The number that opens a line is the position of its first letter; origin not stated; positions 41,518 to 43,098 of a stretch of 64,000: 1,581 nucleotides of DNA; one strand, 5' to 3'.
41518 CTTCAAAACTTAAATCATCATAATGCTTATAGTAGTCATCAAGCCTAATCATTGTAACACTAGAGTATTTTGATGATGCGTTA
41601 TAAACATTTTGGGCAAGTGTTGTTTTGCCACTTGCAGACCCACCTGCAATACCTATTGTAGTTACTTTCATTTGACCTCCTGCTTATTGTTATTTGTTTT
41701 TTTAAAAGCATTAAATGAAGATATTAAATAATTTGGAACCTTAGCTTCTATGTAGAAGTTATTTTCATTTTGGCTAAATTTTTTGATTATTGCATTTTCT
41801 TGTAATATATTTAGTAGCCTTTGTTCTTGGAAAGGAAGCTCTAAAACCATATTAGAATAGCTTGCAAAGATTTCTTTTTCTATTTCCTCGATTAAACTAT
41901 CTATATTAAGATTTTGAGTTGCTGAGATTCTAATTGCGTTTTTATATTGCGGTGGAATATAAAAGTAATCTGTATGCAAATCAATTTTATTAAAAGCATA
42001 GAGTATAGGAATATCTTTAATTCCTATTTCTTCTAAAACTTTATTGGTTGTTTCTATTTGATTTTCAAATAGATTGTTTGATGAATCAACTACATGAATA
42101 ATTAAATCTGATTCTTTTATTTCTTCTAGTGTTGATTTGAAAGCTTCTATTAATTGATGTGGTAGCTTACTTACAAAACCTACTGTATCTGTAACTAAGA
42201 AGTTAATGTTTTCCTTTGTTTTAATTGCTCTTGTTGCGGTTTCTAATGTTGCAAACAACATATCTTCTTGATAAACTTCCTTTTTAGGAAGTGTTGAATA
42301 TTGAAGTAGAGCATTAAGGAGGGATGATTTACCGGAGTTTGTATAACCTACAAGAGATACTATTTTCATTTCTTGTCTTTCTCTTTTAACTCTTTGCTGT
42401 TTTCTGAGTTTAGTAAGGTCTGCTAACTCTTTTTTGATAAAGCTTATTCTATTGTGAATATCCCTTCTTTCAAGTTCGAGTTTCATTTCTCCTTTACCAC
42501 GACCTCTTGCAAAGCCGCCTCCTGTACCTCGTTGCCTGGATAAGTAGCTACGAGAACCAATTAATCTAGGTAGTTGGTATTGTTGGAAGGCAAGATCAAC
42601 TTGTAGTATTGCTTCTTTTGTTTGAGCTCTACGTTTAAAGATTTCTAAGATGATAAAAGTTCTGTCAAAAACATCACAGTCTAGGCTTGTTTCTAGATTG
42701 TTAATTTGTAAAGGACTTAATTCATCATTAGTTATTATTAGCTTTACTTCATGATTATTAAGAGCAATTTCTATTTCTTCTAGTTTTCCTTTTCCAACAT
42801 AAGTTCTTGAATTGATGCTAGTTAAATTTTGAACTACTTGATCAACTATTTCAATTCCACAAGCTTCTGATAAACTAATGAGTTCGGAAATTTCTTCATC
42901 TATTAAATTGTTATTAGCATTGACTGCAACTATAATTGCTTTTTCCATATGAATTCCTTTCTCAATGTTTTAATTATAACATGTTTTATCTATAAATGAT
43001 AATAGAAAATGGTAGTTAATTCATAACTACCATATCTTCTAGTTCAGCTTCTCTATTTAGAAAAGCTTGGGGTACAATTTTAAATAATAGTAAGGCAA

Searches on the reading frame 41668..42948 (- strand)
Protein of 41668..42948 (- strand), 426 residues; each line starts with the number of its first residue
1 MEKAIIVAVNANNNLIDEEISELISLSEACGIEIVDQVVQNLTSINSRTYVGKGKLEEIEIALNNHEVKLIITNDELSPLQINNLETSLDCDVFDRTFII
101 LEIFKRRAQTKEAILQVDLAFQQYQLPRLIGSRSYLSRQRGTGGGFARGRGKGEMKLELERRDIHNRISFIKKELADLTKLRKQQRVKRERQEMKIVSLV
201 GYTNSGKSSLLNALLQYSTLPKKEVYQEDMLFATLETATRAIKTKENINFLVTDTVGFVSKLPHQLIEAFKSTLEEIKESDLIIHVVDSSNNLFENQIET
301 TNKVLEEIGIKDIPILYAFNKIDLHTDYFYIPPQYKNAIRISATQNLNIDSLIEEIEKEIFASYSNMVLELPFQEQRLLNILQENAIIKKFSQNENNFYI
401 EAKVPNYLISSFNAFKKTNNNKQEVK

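Call 7: search_protein_families(library=pfam, proteins=[window:41668-42948:-], max_evalue=0.001)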
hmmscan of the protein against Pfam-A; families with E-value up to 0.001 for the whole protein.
window:41668-42948:- (426 aa): 10 families
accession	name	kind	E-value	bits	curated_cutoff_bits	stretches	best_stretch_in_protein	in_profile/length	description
PF13167.11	GTP-bdg_N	-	6e-28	97.7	25.4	1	18-104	2-88/89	GTP-binding GTPase N-terminal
PF16360.10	GTP-bdg_M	-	8.7e-23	81.1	29.5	1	107-189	1-79/79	GTP-binding GTPase Middle Region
PF01926.29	MMR_HSR1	-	1.3e-19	70.8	21.9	1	197-321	2-113/113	50S ribosome-binding GTPase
PF00350.29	Dynamin_N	-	5.7e-06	26.9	27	1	198-224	2-28/168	Dynamin family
PF00009.33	GTP_EFTU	-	2.4e-05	24.4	26.5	1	194-413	3-171/188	Elongation factor Tu GTP binding domain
PF16897.10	MMR_HSR1_Xtn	-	6e-05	23.4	35.2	1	313-358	56-102/106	C-terminal region of MMR_HSR1 domain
PF09439.16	SRPRB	-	6.2e-05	22.9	25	1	195-325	4-122/178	Signal recognition particle receptor beta subunit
PF00025.27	Arf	-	7.1e-05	22.8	22.3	1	186-326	7-129/174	ADP-ribosylation factor family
PF03193.22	RsgA_GTPase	-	0.0005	20.4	30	0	182-258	95-168/174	RsgA GTPase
PF08477.19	Roc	-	0.0006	20.5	27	0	197-323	2-119/119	Ras of Complex, Roc, domain of DAPkinase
